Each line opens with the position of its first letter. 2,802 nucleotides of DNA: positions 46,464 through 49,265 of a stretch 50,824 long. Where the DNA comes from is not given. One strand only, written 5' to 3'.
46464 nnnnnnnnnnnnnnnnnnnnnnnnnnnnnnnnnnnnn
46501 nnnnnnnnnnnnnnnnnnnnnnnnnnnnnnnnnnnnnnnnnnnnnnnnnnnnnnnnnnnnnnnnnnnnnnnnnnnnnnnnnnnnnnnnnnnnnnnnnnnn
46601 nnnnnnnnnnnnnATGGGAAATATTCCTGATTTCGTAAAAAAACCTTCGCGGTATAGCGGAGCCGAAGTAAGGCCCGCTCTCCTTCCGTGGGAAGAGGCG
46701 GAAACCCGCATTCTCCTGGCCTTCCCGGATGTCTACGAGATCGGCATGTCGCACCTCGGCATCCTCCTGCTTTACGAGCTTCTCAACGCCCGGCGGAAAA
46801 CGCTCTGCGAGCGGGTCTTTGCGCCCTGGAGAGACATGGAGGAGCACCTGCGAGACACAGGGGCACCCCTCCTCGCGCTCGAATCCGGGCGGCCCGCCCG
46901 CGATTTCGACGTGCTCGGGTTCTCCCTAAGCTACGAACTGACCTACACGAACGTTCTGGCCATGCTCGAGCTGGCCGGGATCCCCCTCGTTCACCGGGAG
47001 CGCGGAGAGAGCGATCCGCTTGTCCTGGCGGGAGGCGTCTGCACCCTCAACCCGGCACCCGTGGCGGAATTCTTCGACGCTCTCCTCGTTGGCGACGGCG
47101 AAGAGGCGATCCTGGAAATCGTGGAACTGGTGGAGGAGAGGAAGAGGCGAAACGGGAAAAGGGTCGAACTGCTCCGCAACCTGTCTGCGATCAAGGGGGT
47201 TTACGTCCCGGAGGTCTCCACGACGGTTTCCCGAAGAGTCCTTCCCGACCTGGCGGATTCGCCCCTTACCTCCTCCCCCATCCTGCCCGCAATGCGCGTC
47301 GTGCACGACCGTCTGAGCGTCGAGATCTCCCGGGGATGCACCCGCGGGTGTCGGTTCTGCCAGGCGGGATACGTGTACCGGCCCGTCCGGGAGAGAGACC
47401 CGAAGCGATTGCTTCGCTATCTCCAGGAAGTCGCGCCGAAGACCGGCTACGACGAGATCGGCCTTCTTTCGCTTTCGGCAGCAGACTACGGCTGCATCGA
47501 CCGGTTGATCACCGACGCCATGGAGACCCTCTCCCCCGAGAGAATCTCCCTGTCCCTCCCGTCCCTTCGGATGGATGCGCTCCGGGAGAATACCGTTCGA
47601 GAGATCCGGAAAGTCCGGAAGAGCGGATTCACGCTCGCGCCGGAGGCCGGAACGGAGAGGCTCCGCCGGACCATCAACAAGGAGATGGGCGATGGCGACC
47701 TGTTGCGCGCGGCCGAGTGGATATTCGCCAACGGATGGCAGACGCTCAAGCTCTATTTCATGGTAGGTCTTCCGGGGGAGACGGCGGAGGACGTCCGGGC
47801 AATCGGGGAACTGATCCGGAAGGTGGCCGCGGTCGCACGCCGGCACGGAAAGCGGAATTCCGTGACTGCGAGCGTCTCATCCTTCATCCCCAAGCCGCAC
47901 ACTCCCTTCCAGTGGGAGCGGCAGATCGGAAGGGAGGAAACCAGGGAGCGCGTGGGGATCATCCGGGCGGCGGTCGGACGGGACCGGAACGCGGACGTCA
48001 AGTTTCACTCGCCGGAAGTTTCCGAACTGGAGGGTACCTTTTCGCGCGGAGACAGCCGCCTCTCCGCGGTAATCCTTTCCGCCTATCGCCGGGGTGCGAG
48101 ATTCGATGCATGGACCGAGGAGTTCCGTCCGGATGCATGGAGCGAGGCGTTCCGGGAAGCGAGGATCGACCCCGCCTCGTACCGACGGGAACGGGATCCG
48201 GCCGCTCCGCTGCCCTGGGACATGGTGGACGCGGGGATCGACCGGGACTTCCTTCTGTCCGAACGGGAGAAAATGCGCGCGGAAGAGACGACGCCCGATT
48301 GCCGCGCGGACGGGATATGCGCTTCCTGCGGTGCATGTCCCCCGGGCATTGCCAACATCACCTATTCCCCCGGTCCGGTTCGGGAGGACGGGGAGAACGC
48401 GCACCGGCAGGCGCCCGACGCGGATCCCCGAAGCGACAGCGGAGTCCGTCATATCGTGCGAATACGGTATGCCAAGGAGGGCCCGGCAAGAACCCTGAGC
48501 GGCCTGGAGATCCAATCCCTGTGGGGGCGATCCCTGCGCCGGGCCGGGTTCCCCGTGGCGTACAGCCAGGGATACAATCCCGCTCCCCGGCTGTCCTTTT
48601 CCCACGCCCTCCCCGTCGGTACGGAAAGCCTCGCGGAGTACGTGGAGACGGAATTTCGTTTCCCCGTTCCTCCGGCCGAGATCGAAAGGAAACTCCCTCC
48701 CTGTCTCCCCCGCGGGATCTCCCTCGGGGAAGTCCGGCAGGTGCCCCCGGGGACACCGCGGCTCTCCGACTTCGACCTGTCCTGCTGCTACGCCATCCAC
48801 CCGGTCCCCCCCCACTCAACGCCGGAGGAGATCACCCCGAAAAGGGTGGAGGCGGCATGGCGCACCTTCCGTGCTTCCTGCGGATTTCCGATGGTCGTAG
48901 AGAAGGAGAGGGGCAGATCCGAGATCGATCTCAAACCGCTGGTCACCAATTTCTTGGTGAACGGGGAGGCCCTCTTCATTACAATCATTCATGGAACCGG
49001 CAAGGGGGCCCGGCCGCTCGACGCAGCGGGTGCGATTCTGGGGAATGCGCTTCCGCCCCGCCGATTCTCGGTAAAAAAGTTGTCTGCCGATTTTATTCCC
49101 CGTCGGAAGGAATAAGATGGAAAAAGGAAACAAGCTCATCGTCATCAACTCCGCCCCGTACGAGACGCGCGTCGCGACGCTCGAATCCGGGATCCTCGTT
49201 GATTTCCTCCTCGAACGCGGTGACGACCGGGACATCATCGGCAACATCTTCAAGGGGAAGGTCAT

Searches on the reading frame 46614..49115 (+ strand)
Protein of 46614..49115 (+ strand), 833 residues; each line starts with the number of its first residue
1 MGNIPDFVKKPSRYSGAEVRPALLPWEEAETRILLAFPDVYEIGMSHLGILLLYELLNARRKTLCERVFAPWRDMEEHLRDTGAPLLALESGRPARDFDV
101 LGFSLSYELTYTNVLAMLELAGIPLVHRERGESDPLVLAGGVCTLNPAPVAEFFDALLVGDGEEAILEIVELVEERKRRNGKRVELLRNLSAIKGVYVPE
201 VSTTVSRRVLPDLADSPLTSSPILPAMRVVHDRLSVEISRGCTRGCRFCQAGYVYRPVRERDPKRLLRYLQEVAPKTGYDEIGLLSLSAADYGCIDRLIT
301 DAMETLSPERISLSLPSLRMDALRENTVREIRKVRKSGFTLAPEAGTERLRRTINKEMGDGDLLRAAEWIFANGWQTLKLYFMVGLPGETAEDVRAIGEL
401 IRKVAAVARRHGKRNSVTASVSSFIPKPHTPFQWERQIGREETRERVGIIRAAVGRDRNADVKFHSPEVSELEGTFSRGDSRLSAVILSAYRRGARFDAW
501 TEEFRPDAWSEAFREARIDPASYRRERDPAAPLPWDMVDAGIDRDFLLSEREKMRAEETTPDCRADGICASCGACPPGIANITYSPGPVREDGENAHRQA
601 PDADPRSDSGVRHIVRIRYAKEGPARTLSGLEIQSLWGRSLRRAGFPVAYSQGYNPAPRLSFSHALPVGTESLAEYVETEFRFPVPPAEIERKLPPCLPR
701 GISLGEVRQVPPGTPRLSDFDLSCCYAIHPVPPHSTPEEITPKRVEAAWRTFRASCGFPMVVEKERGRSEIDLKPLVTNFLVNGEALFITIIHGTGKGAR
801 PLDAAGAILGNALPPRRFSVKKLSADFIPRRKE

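Call 71: search_protein_families(library=pfam, proteins=[window:46614-49115:+], max_evalue=0.001)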
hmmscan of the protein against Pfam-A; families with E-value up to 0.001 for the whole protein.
window:46614-49115:+ (833 aa): 3 families
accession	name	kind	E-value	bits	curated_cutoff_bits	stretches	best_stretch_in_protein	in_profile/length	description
PF19864.5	Radical_SAM_N2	-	2.3e-60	202.9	29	1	49-199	1-151/151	Radical SAM proteins, N-terminal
PF10105.14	DUF2344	-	5.7e-34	118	23.8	1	615-792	2-165/176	Uncharacterized protein conserved in bacteria (DUF2344)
PF04055.27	Radical_SAM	-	3.7e-19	69.9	29.5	1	236-400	1-165/166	Radical SAM superfamily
